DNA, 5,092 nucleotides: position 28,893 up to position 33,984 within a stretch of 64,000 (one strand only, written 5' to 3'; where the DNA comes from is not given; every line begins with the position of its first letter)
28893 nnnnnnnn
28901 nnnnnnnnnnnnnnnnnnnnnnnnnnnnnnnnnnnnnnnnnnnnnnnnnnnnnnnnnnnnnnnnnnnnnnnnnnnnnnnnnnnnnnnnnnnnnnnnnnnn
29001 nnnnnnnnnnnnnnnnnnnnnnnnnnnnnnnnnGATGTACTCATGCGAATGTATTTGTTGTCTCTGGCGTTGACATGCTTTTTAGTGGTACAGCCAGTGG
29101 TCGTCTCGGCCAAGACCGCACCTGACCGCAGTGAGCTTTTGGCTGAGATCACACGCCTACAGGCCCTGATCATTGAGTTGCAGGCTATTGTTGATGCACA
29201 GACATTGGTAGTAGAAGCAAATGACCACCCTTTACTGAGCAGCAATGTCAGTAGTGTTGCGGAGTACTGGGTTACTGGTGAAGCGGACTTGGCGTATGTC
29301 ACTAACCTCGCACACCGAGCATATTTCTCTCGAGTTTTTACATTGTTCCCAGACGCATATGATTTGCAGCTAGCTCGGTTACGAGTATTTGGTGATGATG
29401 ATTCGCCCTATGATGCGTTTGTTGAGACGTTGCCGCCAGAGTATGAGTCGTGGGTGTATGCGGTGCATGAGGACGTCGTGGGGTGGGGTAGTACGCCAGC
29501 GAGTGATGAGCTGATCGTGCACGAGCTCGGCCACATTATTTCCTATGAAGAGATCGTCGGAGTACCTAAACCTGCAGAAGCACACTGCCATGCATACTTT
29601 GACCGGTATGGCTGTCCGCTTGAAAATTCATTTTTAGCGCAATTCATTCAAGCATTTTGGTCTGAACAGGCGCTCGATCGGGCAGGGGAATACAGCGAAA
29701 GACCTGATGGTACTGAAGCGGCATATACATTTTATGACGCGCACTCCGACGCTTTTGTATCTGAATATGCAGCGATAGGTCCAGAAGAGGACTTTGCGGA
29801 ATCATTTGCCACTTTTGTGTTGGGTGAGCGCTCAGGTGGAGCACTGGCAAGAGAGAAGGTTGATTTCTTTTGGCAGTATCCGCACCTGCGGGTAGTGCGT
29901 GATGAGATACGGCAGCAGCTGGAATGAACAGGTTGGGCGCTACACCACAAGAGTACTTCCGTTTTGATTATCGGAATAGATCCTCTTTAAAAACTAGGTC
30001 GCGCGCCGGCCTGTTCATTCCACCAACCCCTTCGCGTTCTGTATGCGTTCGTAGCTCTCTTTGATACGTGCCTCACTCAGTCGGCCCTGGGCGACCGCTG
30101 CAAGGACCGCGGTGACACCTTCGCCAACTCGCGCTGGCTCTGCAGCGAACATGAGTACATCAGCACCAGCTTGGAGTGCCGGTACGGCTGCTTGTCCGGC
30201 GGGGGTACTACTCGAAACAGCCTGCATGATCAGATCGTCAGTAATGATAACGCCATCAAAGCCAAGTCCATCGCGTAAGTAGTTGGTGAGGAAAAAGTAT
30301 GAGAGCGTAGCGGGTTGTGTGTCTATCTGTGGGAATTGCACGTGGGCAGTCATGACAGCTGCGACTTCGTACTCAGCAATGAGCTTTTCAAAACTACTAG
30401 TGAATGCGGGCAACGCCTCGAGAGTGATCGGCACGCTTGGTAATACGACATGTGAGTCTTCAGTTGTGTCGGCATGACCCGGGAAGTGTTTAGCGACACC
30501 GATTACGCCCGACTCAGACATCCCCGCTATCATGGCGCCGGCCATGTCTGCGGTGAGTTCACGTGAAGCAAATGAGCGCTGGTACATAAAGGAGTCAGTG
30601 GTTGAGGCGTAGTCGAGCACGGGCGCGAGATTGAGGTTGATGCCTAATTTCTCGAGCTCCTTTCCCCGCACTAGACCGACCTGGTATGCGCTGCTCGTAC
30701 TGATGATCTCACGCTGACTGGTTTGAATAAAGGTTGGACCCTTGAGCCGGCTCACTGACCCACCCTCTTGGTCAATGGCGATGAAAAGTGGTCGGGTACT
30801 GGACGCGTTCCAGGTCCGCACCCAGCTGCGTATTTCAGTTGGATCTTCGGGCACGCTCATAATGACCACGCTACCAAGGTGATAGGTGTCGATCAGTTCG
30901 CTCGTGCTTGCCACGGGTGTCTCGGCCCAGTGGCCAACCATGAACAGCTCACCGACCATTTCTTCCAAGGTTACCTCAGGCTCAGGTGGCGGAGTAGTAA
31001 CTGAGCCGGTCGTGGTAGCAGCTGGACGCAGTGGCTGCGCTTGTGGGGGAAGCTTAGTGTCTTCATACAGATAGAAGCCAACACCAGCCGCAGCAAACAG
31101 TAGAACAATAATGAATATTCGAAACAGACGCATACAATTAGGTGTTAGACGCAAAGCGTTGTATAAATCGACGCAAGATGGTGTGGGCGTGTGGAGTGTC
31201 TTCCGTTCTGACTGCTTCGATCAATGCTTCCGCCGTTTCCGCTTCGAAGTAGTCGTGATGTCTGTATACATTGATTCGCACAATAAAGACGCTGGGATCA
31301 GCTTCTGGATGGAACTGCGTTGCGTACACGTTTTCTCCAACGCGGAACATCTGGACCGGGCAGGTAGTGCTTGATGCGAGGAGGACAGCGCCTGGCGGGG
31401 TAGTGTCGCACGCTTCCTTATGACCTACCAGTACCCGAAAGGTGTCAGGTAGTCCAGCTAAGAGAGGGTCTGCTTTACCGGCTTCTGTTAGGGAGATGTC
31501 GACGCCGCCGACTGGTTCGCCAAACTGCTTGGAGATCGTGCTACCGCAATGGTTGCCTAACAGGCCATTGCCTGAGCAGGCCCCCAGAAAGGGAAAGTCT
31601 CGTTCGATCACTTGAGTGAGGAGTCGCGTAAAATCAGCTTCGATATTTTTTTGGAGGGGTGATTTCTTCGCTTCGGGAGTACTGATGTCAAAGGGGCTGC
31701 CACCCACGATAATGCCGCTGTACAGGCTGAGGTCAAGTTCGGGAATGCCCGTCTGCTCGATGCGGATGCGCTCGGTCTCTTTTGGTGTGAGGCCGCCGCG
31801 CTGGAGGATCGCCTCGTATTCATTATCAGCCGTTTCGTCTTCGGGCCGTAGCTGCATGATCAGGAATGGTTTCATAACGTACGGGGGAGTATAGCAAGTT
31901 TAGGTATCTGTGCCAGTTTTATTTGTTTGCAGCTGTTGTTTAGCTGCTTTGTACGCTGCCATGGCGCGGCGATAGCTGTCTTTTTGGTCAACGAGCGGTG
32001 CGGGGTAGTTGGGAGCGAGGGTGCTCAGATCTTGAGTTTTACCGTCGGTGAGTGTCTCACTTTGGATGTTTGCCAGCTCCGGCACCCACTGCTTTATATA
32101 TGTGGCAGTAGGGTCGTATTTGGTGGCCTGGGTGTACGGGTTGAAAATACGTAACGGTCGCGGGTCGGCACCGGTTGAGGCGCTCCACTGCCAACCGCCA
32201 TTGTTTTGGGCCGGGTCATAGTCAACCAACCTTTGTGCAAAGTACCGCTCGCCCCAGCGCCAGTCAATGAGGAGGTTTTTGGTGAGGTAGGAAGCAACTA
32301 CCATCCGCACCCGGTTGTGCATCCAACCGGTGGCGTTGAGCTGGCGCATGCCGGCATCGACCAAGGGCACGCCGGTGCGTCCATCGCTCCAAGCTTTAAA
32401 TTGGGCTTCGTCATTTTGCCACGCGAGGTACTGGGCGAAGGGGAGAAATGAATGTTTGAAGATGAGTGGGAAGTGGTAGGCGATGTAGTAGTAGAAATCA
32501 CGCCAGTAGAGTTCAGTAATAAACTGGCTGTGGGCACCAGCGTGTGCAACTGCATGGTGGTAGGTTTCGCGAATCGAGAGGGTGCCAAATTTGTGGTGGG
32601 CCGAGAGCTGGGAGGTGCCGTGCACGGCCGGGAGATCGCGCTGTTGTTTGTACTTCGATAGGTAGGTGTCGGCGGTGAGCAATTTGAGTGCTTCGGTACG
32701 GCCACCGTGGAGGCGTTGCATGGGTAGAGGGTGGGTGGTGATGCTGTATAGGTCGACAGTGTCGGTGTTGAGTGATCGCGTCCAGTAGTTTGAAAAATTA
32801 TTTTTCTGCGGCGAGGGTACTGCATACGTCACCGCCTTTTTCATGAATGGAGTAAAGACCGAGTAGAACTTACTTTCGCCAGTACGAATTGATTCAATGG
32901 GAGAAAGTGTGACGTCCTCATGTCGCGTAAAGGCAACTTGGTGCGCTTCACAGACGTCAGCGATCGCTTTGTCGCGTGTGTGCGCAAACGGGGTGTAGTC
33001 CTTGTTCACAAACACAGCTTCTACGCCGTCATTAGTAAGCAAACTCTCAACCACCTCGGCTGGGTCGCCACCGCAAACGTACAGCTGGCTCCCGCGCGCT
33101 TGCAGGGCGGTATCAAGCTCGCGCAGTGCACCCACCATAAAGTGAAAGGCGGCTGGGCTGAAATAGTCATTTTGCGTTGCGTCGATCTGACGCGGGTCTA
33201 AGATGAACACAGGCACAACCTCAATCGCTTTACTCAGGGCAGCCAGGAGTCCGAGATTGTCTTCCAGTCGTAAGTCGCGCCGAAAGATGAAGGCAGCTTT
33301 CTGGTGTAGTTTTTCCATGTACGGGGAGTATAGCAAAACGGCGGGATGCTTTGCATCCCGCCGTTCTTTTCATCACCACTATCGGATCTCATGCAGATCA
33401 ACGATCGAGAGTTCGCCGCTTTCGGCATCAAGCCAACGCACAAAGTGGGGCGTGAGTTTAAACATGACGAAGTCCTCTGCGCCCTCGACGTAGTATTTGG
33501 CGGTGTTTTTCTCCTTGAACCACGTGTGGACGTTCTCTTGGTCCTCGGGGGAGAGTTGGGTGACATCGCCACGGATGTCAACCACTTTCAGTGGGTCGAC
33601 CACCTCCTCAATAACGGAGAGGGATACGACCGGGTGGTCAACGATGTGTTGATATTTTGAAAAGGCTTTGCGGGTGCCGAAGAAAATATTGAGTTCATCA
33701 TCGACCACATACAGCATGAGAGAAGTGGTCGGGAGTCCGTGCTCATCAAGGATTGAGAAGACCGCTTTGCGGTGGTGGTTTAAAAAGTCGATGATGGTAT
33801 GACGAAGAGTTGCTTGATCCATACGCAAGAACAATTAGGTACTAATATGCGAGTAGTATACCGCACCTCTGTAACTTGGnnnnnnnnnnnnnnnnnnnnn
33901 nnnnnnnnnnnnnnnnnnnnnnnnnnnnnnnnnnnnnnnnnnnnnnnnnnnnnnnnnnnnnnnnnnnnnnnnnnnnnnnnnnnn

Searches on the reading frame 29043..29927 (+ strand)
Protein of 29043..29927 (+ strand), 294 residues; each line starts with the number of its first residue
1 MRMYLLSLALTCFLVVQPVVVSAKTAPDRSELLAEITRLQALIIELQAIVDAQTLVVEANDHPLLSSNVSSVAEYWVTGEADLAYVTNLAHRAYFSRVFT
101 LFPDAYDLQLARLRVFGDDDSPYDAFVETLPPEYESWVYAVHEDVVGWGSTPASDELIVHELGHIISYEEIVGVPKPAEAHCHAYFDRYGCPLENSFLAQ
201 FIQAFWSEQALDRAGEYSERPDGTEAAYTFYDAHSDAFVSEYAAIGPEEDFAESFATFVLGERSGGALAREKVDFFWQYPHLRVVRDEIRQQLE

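Call 5: search_protein_families(library=pfam, proteins=[window:29043-29927:+], max_evalue=0.01)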
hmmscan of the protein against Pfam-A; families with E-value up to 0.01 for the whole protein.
window:29043-29927:+ (294 aa): 2 families
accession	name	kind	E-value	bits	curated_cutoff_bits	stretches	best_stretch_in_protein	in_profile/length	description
PF15887.11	Peptidase_Mx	-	0.0016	18.3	27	1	233-259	138-164/236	Putative zinc-binding metallo-peptidase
PF15890.11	Peptidase_Mx1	-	0.004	17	25.6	1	228-260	162-194/240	Putative zinc-binding metallo-peptidase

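Call 33: find_related_loci(query=window:29043-29927:+, collection=metagenome_contigs, flank=10000)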
Query window:29043-29927:+ (294 aa) in metagenome_contigs; peptide patterns used: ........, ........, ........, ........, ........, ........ (x = any residue, [..] = any of these).
104 stretches matched a pattern, but none encodes a relative of the query by tblastn (E <= 1e-3).

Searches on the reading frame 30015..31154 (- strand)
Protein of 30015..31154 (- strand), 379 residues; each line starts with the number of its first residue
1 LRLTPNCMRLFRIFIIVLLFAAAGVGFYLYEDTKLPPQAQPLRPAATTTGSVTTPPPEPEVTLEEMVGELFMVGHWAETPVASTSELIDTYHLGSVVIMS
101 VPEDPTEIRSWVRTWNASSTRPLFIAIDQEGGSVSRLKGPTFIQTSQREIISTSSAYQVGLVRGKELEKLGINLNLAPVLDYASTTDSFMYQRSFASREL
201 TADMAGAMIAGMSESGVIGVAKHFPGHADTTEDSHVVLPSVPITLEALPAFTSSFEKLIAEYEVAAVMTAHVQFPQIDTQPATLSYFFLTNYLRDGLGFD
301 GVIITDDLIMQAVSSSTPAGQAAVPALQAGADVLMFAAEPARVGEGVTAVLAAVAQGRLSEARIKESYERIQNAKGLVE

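Call 10: search_protein_families(library=pfam, proteins=[window:30015-31154:-], max_evalue=0.001)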
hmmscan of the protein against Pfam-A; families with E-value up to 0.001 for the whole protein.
window:30015-31154:- (379 aa): 1 family
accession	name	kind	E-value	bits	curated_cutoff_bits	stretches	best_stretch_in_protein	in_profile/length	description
PF00933.27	Glyco_hydro_3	-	5.4e-68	230.2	27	1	62-373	1-315/316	Glycosyl hydrolase family 3 N terminal domain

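Call 34: find_related_loci(query=window:30015-31154:-, collection=metagenome_contigs, flank=10000)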
Query window:30015-31154:- (379 aa) in metagenome_contigs; peptide patterns used: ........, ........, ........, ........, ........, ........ (x = any residue, [..] = any of these).
105 stretches matched a pattern; 6 encode a relative of the query (tblastn E <= 1e-3); 6 distinct loci.
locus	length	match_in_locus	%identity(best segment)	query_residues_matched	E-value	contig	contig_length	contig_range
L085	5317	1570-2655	48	4-375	9e-109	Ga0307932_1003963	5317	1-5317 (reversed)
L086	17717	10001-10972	52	51-371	5e-106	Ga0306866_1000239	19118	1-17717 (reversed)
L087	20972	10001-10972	52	51-371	5e-106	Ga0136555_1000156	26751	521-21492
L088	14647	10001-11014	50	40-375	3e-103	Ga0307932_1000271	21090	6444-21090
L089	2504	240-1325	48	9-375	3e-105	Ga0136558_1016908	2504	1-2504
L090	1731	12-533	52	202-375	2e-51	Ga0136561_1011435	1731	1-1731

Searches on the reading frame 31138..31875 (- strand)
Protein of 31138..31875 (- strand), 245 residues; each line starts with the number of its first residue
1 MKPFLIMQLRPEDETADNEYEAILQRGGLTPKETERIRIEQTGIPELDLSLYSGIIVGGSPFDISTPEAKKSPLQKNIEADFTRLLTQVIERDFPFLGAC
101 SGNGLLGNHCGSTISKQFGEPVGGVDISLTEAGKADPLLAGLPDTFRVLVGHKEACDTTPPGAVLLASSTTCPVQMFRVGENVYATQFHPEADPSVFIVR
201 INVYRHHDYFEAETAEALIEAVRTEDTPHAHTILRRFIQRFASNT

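Call 10: search_protein_families(library=pfam, proteins=[window:31138-31875:-], max_evalue=0.001)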
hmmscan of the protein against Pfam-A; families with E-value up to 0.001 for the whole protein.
window:31138-31875:- (245 aa): 1 family
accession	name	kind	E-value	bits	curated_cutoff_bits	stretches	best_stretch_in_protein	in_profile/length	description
PF00117.34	GATase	-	4.5e-15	56.2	22.8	1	48-195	39-176/190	Glutamine amidotransferase class-I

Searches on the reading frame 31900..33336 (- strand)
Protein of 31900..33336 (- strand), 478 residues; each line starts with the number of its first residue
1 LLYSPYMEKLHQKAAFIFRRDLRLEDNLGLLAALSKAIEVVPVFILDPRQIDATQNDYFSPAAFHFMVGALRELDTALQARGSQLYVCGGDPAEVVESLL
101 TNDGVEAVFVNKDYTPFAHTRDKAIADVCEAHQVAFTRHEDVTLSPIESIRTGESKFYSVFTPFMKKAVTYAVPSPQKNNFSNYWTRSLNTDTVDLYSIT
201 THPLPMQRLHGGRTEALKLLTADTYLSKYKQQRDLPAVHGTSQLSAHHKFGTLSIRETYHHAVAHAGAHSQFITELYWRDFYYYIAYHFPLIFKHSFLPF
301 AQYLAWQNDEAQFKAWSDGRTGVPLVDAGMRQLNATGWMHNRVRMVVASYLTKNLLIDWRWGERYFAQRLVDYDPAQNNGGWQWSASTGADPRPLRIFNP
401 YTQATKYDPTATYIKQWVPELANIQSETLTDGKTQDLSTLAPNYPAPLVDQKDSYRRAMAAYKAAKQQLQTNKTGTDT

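Call 10: search_protein_families(library=pfam, proteins=[window:31900-33336:-], max_evalue=0.001)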
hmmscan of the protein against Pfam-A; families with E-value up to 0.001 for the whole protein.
window:31900-33336:- (478 aa): 2 families
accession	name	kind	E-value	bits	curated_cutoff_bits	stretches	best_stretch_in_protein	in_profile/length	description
PF03441.19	FAD_binding_7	-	2.4e-75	252.8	27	1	272-463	1-202/203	FAD binding domain of DNA photolyase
PF00875.24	DNA_photolyase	-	5.7e-42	143.9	26.6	1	17-170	4-154/164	DNA photolyase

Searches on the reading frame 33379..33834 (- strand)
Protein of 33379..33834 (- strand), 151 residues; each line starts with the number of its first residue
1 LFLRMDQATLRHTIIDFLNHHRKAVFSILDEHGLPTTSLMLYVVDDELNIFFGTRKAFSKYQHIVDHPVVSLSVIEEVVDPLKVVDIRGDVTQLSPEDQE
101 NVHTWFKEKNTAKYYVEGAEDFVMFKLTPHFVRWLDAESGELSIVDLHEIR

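Call 10: search_protein_families(library=pfam, proteins=[window:33379-33834:-], max_evalue=0.001)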
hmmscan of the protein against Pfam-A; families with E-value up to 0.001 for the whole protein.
window:33379-33834:- (151 aa): 1 family
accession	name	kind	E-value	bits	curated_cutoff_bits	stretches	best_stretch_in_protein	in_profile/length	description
PF01243.27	PNPOx_N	-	1.6e-08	35.4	28.1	1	14-131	5-115/120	Pyridoxamine 5'-phosphate oxidase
